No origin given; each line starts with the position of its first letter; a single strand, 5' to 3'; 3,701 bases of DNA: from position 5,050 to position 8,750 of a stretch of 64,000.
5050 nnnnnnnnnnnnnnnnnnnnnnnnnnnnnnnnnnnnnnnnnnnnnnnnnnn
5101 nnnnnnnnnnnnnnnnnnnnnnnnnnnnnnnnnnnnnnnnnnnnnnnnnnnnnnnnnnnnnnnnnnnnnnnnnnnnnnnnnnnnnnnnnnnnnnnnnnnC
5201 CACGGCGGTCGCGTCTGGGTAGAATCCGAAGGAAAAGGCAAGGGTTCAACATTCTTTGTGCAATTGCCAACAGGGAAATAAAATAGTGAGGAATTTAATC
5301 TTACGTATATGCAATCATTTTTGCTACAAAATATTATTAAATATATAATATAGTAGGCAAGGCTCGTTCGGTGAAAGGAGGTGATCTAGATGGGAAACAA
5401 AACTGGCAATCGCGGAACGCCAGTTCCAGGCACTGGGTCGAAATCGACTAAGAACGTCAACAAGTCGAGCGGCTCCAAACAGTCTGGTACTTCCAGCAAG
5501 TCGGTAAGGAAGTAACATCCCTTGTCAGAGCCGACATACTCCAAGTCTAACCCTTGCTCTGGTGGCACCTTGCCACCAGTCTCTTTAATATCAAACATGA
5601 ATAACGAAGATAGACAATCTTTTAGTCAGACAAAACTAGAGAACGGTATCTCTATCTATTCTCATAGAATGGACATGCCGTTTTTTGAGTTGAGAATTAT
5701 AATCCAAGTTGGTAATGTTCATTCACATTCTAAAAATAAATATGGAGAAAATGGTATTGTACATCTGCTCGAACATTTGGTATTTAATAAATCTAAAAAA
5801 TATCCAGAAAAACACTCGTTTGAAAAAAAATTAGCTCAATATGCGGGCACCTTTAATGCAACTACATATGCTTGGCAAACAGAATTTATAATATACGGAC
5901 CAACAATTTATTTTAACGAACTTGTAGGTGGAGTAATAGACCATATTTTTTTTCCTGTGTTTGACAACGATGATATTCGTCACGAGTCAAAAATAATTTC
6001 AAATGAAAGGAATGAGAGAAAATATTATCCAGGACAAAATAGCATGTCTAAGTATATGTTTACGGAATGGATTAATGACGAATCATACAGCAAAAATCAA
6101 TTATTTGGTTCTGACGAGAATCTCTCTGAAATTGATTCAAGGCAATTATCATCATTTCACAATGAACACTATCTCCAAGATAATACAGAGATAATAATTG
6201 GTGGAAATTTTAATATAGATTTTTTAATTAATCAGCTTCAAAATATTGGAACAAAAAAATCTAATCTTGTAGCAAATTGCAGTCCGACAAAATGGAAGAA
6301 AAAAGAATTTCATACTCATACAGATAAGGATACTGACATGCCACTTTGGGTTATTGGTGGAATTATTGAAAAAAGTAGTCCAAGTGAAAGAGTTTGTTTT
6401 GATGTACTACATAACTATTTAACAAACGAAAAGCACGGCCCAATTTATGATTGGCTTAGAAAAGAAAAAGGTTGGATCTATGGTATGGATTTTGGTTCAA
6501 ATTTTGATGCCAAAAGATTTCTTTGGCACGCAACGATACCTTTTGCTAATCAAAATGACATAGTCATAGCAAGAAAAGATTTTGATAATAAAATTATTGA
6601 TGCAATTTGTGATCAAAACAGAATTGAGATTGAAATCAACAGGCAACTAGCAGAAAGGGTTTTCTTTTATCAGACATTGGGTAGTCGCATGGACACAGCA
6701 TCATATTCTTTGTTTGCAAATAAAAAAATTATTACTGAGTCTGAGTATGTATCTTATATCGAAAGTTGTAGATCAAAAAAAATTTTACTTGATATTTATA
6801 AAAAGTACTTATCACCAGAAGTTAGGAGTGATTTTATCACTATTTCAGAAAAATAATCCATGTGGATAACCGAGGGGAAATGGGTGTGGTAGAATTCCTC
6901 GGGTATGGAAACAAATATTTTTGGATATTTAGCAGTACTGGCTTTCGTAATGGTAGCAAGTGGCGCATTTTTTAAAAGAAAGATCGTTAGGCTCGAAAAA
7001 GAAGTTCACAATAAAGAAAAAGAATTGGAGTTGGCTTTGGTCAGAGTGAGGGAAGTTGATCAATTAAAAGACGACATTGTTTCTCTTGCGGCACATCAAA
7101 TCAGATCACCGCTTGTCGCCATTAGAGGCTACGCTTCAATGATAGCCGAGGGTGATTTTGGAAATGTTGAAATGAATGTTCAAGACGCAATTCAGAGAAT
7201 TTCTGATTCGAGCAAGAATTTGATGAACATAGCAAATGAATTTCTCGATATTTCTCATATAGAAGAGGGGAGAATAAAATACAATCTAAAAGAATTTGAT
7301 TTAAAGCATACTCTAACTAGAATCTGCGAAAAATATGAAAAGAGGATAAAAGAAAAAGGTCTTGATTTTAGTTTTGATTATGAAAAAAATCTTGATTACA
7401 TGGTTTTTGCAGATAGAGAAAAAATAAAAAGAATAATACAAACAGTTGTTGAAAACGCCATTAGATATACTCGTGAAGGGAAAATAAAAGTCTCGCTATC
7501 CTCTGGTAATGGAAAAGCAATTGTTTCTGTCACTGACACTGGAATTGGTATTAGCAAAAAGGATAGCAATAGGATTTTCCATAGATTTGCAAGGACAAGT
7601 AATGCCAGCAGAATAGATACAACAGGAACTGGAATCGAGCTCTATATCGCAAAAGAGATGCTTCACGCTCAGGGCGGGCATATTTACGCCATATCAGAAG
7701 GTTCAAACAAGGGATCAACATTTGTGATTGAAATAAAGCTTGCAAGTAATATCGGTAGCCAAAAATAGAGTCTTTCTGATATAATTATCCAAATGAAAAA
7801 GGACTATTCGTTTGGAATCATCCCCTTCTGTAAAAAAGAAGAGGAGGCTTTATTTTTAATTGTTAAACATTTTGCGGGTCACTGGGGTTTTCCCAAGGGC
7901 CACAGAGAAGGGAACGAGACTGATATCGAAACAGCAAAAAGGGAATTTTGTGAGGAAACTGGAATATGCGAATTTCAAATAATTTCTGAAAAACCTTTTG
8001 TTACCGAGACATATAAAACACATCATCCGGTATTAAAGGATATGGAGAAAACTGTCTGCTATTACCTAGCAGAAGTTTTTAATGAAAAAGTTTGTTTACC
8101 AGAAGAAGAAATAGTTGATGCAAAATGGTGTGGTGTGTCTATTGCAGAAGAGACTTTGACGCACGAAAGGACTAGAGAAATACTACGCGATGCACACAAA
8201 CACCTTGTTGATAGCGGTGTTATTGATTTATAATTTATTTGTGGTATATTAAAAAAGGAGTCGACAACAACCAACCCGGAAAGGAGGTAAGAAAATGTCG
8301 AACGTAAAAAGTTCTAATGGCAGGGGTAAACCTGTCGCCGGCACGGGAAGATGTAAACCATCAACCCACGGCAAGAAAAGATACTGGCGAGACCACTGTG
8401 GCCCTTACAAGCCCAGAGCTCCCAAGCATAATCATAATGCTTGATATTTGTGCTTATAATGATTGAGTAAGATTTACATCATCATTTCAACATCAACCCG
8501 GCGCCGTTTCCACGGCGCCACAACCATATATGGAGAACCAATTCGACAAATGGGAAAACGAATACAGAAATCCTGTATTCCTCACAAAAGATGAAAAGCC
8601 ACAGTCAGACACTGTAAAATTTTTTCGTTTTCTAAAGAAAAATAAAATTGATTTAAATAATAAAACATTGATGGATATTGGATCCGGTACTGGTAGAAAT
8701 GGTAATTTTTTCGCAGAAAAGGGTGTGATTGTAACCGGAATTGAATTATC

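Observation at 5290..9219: Family of small basic peptides paired with an M16 peptidase and a SAM methyltransferase, bracketed by sensor kinases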

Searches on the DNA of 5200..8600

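Call 6: search_rna_families(source=window, start=5200, end=8600, threshold=evalue, max_evalue=10, show_alignments=3)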
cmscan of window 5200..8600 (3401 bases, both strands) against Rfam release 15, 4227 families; matches with E-value up to 10: 3.
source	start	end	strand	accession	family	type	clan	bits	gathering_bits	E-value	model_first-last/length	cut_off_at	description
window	6838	7009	-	RF02149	MESTIT1_2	Gene; lncRNA;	-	18.6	80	5.1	1-235/235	no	MEST intronic transcript 1, antisense RNA conserved region 2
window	6452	6513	+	RF01420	snoR113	Gene; snRNA; snoRNA; CD-box;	-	17.2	47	3.8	1-103/103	no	Small nucleolar RNA snoR113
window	5236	5261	-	RF01613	ceN109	Gene; snRNA; snoRNA; CD-box;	-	15.5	52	9.5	1-67/67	no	Nematode snoRNA ceN109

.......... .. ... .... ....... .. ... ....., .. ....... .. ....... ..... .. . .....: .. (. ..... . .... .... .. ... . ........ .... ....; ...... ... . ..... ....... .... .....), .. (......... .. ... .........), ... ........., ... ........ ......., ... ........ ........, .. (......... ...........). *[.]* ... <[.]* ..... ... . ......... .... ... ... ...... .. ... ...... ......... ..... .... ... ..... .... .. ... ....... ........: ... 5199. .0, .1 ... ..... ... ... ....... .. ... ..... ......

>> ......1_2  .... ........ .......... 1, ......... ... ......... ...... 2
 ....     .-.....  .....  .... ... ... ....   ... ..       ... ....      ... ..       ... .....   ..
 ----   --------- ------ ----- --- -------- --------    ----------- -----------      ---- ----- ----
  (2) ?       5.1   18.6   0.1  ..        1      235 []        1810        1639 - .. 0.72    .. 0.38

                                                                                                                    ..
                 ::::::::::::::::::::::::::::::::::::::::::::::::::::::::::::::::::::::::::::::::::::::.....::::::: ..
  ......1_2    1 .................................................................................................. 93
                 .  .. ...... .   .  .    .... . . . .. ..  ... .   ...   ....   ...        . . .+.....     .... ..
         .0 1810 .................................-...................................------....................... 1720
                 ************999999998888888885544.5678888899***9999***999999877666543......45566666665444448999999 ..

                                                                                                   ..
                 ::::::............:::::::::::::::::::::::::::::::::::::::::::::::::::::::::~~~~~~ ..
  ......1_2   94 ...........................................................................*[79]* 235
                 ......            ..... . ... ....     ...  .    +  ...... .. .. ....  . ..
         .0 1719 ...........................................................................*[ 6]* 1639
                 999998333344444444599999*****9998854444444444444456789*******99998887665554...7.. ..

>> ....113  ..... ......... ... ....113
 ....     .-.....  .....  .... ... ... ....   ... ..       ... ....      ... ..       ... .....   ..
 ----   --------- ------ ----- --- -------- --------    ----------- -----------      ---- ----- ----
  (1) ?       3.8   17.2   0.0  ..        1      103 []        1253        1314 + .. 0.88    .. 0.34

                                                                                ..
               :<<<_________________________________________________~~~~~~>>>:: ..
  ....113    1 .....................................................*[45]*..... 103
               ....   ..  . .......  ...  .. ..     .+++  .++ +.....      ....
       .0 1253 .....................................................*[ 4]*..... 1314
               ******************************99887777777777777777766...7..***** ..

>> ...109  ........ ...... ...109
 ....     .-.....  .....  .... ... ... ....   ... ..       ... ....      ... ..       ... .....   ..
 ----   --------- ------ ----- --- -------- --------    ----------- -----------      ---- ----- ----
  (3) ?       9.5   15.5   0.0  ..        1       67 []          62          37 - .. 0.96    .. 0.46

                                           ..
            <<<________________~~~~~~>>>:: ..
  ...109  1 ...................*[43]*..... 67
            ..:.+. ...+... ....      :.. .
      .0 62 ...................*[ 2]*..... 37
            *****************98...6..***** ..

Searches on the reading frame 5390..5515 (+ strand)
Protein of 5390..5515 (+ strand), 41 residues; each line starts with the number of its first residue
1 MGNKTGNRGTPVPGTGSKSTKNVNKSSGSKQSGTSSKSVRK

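Call 7: search_protein_families(library=pfam, proteins=[window:5390-5515:+], max_evalue=0.01)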
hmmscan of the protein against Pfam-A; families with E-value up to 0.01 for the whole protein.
window:5390-5515:+ (41 aa): 0 families

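Call 10: list_cluster_members(proteins=[window:5390-5515:+, window:8295-8444:+, window:5597-6856:+, window:8530-9219:+, window:6905-7768:+, window:7793-8233:+])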
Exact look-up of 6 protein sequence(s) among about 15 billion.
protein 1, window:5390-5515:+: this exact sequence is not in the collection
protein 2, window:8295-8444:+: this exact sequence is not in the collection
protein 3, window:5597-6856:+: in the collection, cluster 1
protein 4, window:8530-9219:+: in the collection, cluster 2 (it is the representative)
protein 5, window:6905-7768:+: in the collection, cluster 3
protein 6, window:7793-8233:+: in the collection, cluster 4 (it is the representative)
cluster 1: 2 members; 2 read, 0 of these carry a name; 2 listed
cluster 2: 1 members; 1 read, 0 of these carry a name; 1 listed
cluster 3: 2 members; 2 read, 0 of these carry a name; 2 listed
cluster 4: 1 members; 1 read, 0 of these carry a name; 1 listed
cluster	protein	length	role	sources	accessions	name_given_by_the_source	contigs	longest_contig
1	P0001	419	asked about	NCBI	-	-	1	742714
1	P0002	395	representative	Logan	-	-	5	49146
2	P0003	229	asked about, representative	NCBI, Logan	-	-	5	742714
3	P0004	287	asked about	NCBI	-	-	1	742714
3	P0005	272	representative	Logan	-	-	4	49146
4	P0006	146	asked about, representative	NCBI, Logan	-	-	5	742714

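Call 12: find_encoding_contigs(protein=P0002, flank=6000, max_places=6)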
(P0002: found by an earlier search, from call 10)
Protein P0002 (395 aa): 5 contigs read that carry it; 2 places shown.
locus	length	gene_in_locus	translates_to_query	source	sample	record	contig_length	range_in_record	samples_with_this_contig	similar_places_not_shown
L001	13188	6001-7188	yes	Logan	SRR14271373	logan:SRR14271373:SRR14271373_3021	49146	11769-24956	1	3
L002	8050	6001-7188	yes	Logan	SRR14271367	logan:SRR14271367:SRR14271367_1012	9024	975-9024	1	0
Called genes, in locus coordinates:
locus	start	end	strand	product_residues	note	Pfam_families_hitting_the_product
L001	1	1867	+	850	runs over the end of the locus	PF00133:tRNA-synt_1, PF09334:tRNA-synt_1g, PF13603:tRNA-synt_1_2 (faint), PF08264:Anticodon_1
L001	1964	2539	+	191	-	-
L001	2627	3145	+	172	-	PF00856:SET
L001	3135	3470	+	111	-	-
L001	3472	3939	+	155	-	PF00856:SET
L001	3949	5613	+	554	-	PF02518:HATPase_c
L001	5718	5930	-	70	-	-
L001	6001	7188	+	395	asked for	PF00675:Peptidase_M16, PF05193:Peptidase_M16_C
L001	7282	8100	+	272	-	PF00512:HisKA, PF02518:HATPase_c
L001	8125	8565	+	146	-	PF00293:NUDIX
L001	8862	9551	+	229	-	PF13489:Methyltransf_23 (faint), PF13847:Methyltransf_31, PF08241:Methyltransf_11, PF08242:Methyltransf_12 (weak), PF13649:Methyltransf_25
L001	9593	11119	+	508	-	PF01336:tRNA_anti-codon, PF00152:tRNA-synt_2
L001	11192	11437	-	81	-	-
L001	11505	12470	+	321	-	PF00579:tRNA-synt_1b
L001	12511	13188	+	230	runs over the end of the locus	-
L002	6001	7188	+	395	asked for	PF00675:Peptidase_M16, PF05193:Peptidase_M16_C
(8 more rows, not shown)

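Call 27: find_homologous_proteins(query=A3, max_evalue=10)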
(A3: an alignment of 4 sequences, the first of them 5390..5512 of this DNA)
Query A3 (4 sequences) (41 aa, profile of the alignment): 2 proteins with E <= 10 among 160 candidates.
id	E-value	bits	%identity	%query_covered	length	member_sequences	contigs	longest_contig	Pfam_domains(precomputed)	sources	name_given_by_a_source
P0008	1.3e-17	81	60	100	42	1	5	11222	-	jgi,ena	-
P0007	7.6e-17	79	57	100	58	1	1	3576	-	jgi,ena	-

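Call 33: find_related_loci(query=A4, collection=genome_contigs, flank=6000)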
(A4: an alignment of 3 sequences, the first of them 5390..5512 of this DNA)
Query A4 (41 aa) in genome_contigs; peptide patterns used: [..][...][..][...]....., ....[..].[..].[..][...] (x = any residue, [..] = any of these).
53 stretches matched a pattern, but none encodes a relative of the query by tblastn (E <= 1e-3).

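Call 34: find_related_loci(query=A4, collection=metagenome_contigs, flank=6000)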
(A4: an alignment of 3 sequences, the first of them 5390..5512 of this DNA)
Query A4 (41 aa) in metagenome_contigs; peptide patterns used: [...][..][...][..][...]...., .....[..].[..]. (x = any residue, [..] = any of these).
353 stretches matched a pattern; 3 encode a relative of the query (tblastn E <= 1e-3); 3 distinct loci.
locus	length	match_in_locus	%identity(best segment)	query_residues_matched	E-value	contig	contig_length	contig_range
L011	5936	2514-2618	66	1-34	2e-9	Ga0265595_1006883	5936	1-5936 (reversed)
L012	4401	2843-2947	66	1-34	2e-9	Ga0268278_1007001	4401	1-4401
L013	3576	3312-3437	57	1-41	9e-7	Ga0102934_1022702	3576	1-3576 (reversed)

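Call 37: search_protein_families(library=ncbifam, proteins=[window:5390-5512:+], max_evalue=1)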
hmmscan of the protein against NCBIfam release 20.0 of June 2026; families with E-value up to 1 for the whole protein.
window:5390-5512:+ (41 aa): 0 families

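Call 38: search_protein_families(library=pfam, proteins=[window:5390-5512:+], max_evalue=1)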
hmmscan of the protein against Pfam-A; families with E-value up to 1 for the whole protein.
window:5390-5512:+ (41 aa): 0 families

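Call 40: search_solved_structures(query=A4, max_evalue=10, show_alignments=3)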
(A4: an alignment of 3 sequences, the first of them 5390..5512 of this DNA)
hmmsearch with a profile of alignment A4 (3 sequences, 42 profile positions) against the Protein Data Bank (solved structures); distinct sequences matched with E-value up to 10: 0.

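Call 55: find_related_loci(query=A4, collection=viral_contigs, flank=5000)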
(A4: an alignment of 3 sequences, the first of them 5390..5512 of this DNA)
Query A4 (41 aa) in viral_contigs; peptide patterns used: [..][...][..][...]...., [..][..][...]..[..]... (x = any residue, [..] = any of these).
80 stretches matched a pattern, but none encodes a relative of the query by tblastn (E <= 1e-3).

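Call 79: search_protein_families(library=phrogs, proteins=[window:5390-5512:+], max_evalue=1)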
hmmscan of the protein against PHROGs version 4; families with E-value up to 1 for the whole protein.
window:5390-5512:+ (41 aa): 3 families
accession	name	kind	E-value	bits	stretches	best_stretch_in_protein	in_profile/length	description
phrog_4415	-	other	0.066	13.7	1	5-38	4-37/279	peptidase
phrog_25829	-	unknown function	0.39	12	1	10-36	3-29/67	-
phrog_20184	-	unknown function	0.66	11.2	1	7-38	39-68/117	-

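Call 80: search_protein_families(library=padloc, proteins=[window:5390-5512:+], max_evalue=0.1)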
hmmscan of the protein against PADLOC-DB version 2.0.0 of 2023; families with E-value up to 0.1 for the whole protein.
window:5390-5512:+ (41 aa): 0 families

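Call 90: predict_structure(alignment_id=A4)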
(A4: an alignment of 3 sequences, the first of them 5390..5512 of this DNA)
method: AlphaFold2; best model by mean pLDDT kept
length: 41 residues; sequences in the alignment: 3
mean_pLDDT: 66.8   pTM: 0.15
mean pLDDT of the five models: 66.8, 66.8, 66.6, 65.3, 64.4
residues with pLDDT >= 90: 0; 70-90: 10; 50-70: 31; < 50: 0
segments of 3 or more residues with pLDDT < 50: none
pLDDT, mean of each block of 10 residues (from residue 1): 64 66 64 72 70
secondary structure: DSSP gave nothing for this model
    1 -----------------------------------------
elements in order:
